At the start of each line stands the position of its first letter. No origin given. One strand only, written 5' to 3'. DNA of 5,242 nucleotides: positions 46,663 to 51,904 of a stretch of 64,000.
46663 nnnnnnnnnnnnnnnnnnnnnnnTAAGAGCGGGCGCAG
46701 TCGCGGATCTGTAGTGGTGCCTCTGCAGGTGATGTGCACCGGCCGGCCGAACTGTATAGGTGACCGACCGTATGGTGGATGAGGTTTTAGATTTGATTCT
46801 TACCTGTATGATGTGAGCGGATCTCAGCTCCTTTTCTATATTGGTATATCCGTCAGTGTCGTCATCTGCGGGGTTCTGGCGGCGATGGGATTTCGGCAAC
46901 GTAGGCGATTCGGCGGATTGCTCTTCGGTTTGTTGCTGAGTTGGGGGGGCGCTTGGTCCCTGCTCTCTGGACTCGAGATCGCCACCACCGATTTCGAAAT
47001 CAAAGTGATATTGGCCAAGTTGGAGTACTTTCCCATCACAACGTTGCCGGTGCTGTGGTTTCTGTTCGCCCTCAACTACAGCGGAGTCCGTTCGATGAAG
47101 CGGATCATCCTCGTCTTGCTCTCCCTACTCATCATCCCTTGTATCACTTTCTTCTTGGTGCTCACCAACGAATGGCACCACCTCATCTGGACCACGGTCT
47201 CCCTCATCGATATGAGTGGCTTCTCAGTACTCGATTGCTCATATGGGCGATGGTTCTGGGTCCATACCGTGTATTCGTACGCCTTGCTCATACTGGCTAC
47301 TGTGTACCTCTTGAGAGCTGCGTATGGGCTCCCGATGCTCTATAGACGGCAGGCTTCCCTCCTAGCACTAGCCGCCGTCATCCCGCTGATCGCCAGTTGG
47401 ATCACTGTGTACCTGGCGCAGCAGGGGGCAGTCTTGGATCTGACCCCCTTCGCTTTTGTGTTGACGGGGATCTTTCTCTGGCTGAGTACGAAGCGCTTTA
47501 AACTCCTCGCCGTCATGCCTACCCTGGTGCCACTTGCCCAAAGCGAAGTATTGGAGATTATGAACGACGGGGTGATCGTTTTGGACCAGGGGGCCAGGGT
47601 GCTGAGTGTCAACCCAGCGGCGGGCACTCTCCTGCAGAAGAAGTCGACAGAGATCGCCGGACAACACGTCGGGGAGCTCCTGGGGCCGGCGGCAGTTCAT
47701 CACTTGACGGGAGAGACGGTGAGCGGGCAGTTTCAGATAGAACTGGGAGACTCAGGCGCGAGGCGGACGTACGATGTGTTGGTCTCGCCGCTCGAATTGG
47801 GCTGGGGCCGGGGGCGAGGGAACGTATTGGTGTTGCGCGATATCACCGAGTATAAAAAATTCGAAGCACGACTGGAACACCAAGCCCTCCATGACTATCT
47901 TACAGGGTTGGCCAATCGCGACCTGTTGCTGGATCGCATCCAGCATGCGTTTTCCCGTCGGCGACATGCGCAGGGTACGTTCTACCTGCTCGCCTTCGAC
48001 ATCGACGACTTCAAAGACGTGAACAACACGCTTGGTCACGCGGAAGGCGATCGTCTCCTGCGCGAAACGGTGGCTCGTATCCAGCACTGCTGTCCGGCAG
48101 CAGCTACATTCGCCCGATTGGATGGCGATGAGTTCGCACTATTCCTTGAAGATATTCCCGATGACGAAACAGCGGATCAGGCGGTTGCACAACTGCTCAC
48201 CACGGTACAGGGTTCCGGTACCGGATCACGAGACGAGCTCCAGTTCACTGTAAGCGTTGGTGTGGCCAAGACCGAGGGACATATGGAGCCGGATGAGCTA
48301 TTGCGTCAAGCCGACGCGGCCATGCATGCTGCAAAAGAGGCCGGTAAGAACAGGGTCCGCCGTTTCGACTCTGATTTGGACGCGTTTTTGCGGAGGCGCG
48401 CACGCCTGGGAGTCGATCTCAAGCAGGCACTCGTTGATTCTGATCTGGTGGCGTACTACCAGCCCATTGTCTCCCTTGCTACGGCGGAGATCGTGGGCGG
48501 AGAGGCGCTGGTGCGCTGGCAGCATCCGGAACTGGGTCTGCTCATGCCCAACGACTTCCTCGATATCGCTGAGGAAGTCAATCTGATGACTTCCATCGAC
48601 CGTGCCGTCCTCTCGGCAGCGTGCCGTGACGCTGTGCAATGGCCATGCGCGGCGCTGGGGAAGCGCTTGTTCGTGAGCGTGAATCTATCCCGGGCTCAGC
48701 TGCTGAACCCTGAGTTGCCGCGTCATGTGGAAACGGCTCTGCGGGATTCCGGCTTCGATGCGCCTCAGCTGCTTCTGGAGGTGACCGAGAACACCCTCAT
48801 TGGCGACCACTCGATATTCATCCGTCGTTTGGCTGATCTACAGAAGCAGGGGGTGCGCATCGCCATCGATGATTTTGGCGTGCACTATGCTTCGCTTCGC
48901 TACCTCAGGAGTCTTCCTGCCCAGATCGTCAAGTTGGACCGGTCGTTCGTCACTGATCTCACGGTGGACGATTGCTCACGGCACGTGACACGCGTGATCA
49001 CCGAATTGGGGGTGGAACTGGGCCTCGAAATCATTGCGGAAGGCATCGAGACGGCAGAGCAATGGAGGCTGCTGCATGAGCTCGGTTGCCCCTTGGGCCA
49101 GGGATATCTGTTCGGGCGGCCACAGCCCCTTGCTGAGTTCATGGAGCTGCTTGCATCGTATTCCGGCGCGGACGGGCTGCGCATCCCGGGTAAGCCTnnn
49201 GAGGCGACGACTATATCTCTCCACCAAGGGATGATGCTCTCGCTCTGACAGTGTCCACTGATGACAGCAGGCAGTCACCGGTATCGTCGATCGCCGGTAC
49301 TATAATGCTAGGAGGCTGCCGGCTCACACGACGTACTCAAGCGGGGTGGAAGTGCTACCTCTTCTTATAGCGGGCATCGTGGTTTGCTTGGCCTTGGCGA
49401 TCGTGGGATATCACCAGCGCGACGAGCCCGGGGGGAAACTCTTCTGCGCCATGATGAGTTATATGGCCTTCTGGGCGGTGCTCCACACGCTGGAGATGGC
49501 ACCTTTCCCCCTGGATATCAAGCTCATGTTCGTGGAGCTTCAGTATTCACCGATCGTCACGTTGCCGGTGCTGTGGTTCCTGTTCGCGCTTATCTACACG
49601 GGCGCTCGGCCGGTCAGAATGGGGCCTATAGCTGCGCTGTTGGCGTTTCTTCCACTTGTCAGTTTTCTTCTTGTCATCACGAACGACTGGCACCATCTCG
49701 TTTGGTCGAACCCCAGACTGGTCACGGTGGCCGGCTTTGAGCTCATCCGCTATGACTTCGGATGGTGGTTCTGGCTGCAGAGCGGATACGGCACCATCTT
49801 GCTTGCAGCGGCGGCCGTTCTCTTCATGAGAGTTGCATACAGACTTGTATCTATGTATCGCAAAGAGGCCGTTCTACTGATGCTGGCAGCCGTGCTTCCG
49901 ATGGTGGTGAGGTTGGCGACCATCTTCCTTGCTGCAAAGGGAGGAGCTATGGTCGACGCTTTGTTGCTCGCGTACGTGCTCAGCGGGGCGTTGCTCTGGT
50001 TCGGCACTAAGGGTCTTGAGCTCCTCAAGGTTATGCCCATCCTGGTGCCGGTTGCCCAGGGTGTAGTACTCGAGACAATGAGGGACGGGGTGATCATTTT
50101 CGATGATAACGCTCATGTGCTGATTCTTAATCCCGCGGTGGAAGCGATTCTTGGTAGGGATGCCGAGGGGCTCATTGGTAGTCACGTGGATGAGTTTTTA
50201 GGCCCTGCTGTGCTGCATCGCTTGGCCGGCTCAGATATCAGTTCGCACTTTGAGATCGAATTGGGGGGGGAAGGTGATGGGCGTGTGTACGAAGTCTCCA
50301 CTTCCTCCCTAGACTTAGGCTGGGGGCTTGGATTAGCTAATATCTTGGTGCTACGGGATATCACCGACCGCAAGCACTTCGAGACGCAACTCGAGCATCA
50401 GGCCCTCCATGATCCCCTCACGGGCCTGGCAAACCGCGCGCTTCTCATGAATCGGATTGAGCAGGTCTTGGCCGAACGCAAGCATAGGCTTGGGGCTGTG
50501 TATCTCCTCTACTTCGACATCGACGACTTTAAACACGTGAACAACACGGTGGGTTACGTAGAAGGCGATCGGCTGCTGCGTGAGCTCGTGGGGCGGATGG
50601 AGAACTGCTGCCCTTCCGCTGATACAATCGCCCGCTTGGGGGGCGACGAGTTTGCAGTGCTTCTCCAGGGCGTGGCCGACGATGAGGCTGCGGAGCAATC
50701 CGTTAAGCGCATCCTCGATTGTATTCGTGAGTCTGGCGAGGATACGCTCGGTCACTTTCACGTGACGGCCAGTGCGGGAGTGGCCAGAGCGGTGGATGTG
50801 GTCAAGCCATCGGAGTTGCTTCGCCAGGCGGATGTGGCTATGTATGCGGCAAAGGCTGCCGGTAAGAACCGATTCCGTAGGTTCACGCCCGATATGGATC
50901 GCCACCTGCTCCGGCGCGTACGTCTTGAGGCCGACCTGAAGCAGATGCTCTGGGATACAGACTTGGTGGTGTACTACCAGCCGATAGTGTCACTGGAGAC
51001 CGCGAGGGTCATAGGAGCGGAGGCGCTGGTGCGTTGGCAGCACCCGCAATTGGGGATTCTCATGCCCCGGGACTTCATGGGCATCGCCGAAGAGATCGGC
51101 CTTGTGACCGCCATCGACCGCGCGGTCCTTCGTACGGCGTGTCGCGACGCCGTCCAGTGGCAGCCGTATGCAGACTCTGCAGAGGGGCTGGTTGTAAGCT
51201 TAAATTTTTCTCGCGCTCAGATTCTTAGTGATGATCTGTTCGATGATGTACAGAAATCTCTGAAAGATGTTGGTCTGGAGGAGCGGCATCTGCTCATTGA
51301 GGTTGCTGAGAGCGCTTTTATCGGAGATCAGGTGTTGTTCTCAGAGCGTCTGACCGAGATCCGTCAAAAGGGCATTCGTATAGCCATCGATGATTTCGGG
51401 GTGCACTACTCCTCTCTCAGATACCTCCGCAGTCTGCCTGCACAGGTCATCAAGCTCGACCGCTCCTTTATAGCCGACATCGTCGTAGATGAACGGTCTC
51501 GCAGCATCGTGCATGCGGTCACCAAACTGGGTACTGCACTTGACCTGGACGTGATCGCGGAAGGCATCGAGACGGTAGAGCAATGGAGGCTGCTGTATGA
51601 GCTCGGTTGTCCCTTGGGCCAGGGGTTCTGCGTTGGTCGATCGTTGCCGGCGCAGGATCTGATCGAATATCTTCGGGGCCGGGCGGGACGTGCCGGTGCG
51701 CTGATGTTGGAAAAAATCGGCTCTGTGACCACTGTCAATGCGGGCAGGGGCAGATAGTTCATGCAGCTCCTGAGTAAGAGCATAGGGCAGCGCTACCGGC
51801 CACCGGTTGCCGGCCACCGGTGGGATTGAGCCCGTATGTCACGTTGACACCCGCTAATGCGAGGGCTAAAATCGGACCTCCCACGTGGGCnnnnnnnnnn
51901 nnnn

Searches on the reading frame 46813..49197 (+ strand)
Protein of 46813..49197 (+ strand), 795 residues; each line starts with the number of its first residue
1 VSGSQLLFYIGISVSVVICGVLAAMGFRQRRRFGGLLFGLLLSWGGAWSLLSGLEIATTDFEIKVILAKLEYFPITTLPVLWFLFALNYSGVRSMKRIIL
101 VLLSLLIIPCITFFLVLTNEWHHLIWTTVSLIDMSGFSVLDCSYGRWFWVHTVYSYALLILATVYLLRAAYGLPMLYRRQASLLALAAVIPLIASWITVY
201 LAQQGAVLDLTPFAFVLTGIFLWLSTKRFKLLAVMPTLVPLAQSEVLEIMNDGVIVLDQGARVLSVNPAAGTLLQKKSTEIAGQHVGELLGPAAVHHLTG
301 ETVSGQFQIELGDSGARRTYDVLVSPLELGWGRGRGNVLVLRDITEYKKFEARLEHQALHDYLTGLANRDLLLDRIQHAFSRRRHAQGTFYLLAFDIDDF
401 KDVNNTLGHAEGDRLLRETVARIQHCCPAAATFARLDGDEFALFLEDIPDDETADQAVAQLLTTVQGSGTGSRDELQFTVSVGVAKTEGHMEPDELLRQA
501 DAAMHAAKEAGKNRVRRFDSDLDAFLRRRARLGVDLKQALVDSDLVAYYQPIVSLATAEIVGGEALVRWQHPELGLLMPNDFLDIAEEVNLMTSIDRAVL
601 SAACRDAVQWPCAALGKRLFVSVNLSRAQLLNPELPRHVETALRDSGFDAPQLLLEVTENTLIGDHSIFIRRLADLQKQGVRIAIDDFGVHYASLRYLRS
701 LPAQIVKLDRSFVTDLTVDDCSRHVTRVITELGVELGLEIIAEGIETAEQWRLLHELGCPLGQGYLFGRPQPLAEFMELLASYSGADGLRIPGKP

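Call 92: search_protein_families(library=pfam, proteins=[window:46813-49197:+], max_evalue=0.001)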
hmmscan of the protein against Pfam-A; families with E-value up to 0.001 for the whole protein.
window:46813-49197:+ (795 aa): 7 families
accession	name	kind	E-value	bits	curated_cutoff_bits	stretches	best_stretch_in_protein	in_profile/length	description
PF00563.25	EAL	-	1.3e-68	231.3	31.3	1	535-770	3-236/236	EAL domain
PF16927.11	HisKA_7TM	-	2.9e-52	178.2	28.6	1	13-236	3-224/224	N-terminal 7TM region of histidine kinase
PF00990.26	GGDEF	-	5.4e-39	134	23.8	1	358-514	1-161/161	Diguanylate cyclase, GGDEF domain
PF08448.16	PAS_4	-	2.3e-08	34.7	23.1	1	250-346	4-107/110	PAS fold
PF13426.13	PAS_9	-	1.2e-05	25.9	27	1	251-346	1-103/103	PAS domain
PF00989.32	PAS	-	1.2e-05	25.7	22.6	1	246-344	6-113/113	PAS fold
PF13188.13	PAS_8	-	2.4e-05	24.5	21.8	1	246-290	6-47/65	PAS domain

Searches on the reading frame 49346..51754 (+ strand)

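Call 86: search_protein_families(library=pfam, proteins=[window:49346-51754:+], max_evalue=0.001)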
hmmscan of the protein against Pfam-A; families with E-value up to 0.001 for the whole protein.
window:49346-51754:+ (803 aa): 5 families
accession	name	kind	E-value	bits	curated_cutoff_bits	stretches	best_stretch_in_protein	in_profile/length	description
PF00563.25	EAL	-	1.9e-66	224.2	31.3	1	530-765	3-235/236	EAL domain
PF16927.11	HisKA_7TM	-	1.2e-43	149.9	28.6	1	7-231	2-224/224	N-terminal 7TM region of histidine kinase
PF00990.26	GGDEF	-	4.3e-37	127.8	23.8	1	353-509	1-161/161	Diguanylate cyclase, GGDEF domain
PF08448.16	PAS_4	-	1.2e-06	29.2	23.1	1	242-343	1-109/110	PAS fold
PF00989.32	PAS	-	2.2e-05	24.9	22.6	1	241-339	6-113/113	PAS fold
